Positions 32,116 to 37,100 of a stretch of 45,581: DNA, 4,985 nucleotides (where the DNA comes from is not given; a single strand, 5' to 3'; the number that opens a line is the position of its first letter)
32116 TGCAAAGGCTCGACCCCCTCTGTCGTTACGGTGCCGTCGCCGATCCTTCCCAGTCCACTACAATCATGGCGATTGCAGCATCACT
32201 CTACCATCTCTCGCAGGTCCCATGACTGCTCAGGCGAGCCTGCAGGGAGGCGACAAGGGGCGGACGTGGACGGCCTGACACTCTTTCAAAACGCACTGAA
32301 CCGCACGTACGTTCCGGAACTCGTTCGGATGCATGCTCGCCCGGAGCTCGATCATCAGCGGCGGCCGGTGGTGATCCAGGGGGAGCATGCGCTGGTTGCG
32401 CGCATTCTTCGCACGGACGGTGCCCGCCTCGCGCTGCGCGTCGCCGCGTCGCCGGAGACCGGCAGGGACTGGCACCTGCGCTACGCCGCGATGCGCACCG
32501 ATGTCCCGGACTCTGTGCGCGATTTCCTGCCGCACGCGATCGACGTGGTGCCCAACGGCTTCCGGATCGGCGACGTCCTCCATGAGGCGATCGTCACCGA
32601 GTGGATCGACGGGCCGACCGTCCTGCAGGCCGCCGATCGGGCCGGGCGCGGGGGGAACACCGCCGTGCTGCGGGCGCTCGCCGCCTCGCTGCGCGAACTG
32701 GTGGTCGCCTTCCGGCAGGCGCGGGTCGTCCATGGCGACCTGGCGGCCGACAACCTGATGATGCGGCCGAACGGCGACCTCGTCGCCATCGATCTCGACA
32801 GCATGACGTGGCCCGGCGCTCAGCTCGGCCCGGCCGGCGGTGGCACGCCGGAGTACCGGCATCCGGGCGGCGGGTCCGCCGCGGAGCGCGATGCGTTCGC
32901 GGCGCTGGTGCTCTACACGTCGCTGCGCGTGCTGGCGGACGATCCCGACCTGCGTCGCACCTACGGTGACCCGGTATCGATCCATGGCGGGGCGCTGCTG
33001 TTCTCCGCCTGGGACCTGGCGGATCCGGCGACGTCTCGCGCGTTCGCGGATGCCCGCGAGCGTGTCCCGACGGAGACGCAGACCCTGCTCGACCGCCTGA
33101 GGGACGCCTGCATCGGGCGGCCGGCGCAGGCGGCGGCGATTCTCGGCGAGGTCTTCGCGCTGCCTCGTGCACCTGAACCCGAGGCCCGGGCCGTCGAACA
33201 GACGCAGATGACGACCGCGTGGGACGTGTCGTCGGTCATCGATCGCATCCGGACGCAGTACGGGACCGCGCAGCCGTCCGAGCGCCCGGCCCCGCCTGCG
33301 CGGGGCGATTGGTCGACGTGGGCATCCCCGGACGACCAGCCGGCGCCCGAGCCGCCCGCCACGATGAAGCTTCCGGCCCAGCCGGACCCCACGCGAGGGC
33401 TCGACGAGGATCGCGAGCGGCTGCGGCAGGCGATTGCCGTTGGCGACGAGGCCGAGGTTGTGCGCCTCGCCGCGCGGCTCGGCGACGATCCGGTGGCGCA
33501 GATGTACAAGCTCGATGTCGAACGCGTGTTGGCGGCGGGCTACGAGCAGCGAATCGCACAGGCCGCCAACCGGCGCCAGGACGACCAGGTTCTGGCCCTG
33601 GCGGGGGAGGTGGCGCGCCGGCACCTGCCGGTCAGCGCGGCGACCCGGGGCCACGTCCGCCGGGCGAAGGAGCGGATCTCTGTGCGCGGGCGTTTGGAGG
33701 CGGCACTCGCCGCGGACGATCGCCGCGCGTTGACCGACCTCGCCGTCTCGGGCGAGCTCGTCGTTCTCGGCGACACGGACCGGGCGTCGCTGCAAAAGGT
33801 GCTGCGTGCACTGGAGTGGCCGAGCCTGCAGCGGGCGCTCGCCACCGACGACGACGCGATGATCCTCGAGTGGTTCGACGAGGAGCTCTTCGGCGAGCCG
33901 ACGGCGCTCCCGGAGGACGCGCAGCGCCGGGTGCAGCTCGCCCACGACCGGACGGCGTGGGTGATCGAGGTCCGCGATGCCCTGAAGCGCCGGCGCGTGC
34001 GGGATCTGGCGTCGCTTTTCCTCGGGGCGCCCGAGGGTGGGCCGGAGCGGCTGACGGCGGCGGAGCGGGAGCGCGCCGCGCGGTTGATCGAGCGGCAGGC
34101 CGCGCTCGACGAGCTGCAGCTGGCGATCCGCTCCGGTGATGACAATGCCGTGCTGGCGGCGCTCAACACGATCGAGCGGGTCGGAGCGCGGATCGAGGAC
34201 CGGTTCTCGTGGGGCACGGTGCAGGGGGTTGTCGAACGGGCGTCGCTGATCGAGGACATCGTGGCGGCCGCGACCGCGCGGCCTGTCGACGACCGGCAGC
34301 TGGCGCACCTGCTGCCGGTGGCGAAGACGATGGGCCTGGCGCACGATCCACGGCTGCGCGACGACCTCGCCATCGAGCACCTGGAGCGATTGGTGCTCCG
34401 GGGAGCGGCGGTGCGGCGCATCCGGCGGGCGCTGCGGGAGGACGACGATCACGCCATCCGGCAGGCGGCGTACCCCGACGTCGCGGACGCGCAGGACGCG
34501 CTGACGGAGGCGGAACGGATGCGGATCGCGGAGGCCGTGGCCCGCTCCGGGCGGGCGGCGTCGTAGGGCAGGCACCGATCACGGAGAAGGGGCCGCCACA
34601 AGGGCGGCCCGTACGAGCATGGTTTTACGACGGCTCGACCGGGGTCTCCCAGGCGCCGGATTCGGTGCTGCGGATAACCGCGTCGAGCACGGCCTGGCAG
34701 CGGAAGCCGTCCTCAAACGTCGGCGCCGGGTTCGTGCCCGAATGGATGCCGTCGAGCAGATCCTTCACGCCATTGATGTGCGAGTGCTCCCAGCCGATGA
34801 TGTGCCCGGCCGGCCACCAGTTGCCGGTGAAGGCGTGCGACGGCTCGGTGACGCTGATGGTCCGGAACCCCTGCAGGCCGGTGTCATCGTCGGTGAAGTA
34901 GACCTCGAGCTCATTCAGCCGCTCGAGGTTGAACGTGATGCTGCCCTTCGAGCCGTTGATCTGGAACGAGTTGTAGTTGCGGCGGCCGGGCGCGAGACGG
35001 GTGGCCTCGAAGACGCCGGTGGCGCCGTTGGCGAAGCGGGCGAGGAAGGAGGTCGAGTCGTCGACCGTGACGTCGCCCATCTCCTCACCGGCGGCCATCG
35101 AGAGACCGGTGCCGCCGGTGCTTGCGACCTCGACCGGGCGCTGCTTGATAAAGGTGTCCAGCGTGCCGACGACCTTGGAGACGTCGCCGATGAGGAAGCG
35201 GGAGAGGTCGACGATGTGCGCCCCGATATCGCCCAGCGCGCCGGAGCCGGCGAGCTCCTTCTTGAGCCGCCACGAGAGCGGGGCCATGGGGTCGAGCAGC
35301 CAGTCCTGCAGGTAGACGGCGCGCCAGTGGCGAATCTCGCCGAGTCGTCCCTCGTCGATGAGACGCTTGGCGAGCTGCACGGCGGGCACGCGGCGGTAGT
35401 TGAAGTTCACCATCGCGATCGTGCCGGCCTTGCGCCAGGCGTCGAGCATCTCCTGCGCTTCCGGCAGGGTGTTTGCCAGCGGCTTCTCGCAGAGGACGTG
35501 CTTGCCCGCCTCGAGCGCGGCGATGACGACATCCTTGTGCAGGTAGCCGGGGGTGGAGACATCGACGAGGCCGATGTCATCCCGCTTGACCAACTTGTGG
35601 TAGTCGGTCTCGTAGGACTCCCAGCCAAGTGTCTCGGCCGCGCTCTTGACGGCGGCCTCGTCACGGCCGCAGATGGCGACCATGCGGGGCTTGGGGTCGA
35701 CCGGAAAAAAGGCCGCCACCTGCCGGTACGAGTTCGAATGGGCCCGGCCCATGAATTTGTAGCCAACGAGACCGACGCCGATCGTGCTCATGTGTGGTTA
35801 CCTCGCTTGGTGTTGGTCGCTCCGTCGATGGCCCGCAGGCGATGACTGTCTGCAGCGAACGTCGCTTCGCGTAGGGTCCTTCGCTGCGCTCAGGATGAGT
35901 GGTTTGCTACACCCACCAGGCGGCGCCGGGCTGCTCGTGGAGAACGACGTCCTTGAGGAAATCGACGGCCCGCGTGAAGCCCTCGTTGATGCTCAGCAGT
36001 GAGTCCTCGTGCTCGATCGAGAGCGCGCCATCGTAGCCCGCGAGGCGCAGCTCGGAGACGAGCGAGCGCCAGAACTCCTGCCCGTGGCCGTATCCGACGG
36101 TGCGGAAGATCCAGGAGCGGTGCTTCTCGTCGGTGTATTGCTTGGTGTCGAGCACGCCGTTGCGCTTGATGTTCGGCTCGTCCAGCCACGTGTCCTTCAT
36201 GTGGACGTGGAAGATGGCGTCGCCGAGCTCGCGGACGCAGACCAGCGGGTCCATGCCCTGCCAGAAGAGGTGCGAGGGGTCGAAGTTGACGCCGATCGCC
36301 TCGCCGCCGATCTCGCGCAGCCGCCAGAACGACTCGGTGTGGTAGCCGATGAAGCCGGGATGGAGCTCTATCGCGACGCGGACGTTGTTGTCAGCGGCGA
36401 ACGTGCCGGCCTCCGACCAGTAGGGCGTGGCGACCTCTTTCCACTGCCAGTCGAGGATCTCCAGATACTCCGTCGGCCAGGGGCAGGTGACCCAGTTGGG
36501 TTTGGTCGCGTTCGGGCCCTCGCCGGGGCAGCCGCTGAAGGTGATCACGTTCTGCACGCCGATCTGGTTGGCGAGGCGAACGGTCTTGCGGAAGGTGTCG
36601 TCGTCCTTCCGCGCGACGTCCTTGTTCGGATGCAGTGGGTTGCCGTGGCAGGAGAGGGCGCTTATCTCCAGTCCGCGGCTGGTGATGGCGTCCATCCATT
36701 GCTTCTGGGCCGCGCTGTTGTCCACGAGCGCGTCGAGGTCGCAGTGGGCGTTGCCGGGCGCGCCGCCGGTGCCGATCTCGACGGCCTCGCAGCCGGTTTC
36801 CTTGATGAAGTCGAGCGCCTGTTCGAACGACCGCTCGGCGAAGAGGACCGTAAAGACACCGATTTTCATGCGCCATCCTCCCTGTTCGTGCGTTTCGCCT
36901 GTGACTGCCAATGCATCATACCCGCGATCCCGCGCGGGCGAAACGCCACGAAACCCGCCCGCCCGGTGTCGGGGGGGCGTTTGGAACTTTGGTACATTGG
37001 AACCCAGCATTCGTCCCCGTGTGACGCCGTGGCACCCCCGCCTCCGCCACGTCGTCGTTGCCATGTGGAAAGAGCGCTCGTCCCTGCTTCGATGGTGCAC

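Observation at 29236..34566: Divergent three-gene module of unrecognisable families: candidate uncharacterised envelope-spanning system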

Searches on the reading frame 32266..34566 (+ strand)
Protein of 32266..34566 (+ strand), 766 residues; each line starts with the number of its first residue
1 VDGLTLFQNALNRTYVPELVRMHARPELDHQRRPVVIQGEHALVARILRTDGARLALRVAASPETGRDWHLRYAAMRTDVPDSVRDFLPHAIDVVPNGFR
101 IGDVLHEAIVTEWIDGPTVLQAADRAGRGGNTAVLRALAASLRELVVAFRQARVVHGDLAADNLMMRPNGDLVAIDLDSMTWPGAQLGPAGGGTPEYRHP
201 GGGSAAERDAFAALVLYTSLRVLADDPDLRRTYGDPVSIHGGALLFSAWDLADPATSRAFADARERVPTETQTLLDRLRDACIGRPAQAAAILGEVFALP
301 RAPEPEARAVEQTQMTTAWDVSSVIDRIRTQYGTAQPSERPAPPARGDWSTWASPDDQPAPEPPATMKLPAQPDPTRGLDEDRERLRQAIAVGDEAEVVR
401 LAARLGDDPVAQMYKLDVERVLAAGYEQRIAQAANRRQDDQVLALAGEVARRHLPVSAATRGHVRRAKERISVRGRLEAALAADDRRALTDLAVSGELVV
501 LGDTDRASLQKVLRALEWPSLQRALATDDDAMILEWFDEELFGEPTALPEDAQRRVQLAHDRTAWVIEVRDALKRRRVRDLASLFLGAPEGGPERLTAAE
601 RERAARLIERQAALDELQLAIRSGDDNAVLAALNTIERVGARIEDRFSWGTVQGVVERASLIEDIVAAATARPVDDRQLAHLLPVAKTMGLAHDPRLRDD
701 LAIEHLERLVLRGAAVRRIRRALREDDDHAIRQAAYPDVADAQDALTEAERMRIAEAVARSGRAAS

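Call 6: search_protein_families(library=pfam, proteins=[window:32266-34566:+], max_evalue=1)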
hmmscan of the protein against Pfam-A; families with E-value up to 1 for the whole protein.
window:32266-34566:+ (766 aa): 2 families
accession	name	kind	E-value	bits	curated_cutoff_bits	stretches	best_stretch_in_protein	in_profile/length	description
PF01163.29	RIO1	-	0.0014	18.8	22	1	106-177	80-148/187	RIO domain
PF03109.22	ABC1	-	0.12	12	22.9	1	108-177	144-211/244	ABC1 atypical kinase-like domain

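Call 7: search_protein_families(library=padloc, proteins=[window:32266-34566:+], max_evalue=1)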
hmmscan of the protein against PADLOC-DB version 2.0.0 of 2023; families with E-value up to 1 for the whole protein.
window:32266-34566:+ (766 aa): 9 families
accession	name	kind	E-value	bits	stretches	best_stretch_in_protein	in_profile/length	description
PDLC02223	STK_OB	-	1.6e-14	51.7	1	34-269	38-269/562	-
PDLC04059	PD-T4-6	-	1.9e-05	21.9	1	109-177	88-155/433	-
PDLC04044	PD-T4-6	-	2.2e-05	21.8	1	108-177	114-183/372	-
PDLC03921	MkoA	-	2.6e-05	20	1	108-221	567-673/1607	-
PDLC04058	PD-T4-6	-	0.0001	19.5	1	109-176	92-159/460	-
PDLC04051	PD-T4-6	-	0.00023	18.3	1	109-177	112-181/476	-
PDLC04063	PD-T4-6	-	0.0031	14.3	1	109-169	96-155/564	-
PDLC04046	PD-T4-6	-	0.011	12.9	1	109-169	93-152/427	-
PDLC04047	PD-T4-6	-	0.05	10.7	1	109-177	88-155/327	-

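Call 8: search_protein_families(library=ncbifam, proteins=[window:32266-34566:+], max_evalue=1)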
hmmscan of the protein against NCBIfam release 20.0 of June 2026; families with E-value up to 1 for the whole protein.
window:32266-34566:+ (766 aa): 5 families
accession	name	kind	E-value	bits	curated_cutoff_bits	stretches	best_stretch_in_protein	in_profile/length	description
NF038151.1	lanthi_synth_III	equivalog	9.3e-06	24.3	575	1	132-216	335-418/833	class III lanthionine synthetase LanKC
NF011460.0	PRK14879.1-1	equivalog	0.0013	17.9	199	1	104-177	83-154/232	Kae1-associated kinase Bud32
NF011463.0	PRK14879.1-4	equivalog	0.016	14.6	188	1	108-176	94-156/237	Kae1-associated kinase Bud32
TIGR03724.2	arch_bud32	equivalog_domain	0.022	14.2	125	1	106-177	67-128/193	KEOPS complex kinase/ATPase Bud32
NF002475.0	PRK01723.1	equivalog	0.028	13.4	142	1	142-179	152-189/241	3-deoxy-D-manno-octulosonic acid kinase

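Call 18: search_solved_structures(query=window:32266-34566:+, max_evalue=1, show_alignments=2)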
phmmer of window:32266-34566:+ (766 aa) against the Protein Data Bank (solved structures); distinct sequences matched with E-value up to 1: 2.
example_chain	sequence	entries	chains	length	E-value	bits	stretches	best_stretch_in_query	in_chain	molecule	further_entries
4n04_A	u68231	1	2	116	0.059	15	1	524-615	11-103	Glyoxalase/bleomycin resistance protein/dioxygenase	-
3q5z_A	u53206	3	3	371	0.16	13.6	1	133-192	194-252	ROP5B | Rhoptry protein 5B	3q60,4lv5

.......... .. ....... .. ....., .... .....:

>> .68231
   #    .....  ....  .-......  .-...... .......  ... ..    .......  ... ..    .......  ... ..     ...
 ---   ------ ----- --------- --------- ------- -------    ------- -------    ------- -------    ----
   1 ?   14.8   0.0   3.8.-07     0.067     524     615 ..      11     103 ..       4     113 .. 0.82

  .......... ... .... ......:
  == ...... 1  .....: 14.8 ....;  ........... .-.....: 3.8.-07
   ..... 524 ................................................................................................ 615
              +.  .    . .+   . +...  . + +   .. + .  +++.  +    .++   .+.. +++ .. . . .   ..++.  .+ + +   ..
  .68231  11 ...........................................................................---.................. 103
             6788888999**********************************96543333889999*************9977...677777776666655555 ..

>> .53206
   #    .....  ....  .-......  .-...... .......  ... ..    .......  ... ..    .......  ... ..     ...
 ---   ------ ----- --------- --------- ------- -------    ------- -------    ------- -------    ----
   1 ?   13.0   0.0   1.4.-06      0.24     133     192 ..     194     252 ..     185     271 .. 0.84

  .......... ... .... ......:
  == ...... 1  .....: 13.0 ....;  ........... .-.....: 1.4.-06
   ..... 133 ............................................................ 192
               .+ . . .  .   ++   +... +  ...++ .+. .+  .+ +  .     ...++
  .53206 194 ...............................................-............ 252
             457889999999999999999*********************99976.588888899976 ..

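Call 34: search_solved_structures(query=A5, max_evalue=1, show_alignments=1)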
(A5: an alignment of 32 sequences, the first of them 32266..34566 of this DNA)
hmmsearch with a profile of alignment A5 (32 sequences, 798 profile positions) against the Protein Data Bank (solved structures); distinct sequences matched with E-value up to 1: 808 (the best 60 are shown).
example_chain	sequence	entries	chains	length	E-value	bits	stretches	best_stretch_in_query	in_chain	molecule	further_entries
4ow8_A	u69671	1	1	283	2.6e-06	29.5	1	49-203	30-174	Serine/threonine-protein kinase PknA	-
9tmq_A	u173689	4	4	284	2.6e-06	29.5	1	49-203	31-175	Serine/threonine-protein kinase PknA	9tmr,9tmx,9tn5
6b2q_A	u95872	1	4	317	3.3e-06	29.2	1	49-203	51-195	Serine/threonine-protein kinase PknA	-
4x3f_A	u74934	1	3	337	3.6e-06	29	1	49-203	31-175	Serine/threonine-protein kinase PknA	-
3f69_A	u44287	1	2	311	1.1e-05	27.4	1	104-192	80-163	Serine/threonine-protein kinase pknB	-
9ymt_A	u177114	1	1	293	1.5e-05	26.9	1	99-193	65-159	Serine/Threonine Kinase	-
4eqm_A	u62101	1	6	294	1.5e-05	26.9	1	99-193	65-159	Protein kinase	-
6i2p_A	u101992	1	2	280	1.9e-05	26.6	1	111-192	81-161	Serine/threonine-protein kinase PknB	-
6b2p_A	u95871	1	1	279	2.3e-05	26.4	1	112-192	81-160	Serine/threonine-protein kinase PknB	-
5u94_A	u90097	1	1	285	2.4e-05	26.3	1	112-192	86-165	Serine/threonine-protein kinase PknB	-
1o6y_A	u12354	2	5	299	2.6e-05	26.2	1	112-192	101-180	SERINE/THREONINE-PROTEIN KINASE PKNB | Probable serine/threonine-protein kinase pknB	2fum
3f61_A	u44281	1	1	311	3e-05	26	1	104-192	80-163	Serine/threonine-protein kinase pknB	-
3ori_A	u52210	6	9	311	3e-05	26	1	104-192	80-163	Serine/threonine protein kinase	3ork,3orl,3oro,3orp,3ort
3orm_A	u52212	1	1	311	3.2e-05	25.9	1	111-192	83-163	Serine/threonine protein kinase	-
1mru_A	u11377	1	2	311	3.7e-05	25.7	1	112-192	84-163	Probable serine/threonine-protein kinase pknB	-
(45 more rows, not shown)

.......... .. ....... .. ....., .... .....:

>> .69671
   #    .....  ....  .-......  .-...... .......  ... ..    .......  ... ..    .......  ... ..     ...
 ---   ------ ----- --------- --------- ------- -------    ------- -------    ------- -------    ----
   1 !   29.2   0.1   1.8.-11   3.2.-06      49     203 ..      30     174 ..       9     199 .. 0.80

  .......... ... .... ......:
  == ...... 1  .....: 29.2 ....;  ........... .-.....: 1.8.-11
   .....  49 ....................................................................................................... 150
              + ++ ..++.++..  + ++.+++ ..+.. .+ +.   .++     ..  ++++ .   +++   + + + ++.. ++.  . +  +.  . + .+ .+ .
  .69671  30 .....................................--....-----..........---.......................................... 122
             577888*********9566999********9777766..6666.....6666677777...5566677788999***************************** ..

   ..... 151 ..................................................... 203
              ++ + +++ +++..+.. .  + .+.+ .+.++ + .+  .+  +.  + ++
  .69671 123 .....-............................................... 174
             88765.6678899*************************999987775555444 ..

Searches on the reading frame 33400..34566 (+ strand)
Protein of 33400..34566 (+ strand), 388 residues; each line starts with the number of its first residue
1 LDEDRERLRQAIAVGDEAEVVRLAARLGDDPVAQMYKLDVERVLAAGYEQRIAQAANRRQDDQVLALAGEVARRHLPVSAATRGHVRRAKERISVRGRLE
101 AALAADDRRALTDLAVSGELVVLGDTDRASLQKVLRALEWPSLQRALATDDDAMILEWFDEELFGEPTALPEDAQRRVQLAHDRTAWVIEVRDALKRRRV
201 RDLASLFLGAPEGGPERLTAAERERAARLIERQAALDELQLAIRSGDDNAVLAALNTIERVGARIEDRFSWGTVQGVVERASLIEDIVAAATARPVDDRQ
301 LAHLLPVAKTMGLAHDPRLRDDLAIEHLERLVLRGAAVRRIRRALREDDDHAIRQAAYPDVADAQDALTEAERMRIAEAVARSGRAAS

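Call 84: search_protein_families(library=pfam, proteins=[window:33400-34566:+], max_evalue=0.01)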
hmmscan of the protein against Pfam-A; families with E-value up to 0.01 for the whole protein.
window:33400-34566:+ (388 aa): 0 families

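Call 109: search_solved_structures(query=A10, max_evalue=1, show_alignments=1)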
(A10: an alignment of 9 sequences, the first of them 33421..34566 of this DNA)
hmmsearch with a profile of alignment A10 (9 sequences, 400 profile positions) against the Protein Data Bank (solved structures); distinct sequences matched with E-value up to 1: 8.
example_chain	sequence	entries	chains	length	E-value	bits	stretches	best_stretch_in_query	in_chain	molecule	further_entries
6jlu_G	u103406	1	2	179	0.031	16.8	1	82-170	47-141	Psb31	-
4k7b_A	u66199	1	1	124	0.052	16.1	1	104-169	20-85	Extrinsic protein in photosystem II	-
6z2i_A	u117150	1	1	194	0.081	15.4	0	144-262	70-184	de novo designed TIM barrel DeNovoTIM6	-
7mcc_A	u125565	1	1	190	0.1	15.1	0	195-264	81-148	AI-designed TIM-barrel F2C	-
7smj_A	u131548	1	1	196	0.14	14.6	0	196-264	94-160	AI-designed TIM-barrel F2N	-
6wvs_A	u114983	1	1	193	0.2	14.1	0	106-178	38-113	DeNovoTIM15 hyperstable de novo TIM barrel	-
21gi_A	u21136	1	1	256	0.46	12.9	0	209-255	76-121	A designed protein Three-twist Knot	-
7osv_A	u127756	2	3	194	0.72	12.3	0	146-262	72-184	DeNovoTIM6-SB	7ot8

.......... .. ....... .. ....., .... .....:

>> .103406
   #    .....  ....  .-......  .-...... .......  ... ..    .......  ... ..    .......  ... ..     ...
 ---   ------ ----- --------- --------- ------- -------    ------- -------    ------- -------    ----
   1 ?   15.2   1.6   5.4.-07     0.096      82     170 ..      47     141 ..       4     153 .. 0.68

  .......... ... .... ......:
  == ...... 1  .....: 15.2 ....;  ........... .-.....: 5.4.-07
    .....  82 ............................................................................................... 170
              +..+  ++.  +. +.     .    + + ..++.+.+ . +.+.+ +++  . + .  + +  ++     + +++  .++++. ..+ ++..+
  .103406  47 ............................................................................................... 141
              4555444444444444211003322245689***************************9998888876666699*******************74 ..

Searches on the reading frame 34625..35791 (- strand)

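Call 107: search_protein_families(library=pfam, proteins=[window:34625-35791:-], max_evalue=0.001)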
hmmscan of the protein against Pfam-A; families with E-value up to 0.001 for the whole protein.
window:34625-35791:- (388 aa): 4 families
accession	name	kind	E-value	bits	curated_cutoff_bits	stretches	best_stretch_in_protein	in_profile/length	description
PF22725.1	GFO_IDH_MocA_C3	-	4e-33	114.5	27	1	138-285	1-123/124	GFO/IDH/MocA C-terminal domain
PF01408.29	GFO_IDH_MocA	-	8.6e-26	91.4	24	1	5-130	2-120/120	Oxidoreductase family, NAD-binding Rossmann fold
PF02894.22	GFO_IDH_MocA_C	-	1.6e-20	74.3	22.9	1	142-381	1-215/218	Oxidoreductase family, C-terminal alpha/beta domain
PF03447.22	NAD_binding_3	-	0.00026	22.1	24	1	5-124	1-111/116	Homoserine dehydrogenase, NAD binding domain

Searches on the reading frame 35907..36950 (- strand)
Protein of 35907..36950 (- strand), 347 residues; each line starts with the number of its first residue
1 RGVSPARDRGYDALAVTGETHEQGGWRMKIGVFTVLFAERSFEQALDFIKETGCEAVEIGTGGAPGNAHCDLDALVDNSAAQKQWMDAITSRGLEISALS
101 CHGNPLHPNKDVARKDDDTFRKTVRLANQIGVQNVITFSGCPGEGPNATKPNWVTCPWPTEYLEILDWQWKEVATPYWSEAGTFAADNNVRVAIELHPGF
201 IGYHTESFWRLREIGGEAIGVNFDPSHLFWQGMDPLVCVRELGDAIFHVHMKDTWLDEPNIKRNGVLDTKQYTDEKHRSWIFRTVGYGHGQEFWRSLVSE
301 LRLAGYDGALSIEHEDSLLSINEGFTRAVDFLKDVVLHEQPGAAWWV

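Call 107: search_protein_families(library=pfam, proteins=[window:35907-36950:-], max_evalue=0.001)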
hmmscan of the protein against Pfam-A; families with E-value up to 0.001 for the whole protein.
window:35907-36950:- (347 aa): 1 family
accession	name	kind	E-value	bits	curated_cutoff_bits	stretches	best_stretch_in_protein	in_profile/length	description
PF01261.30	AP_endonuc_2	-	5e-31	108.7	31.1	1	46-334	1-248/249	Xylose isomerase-like TIM barrel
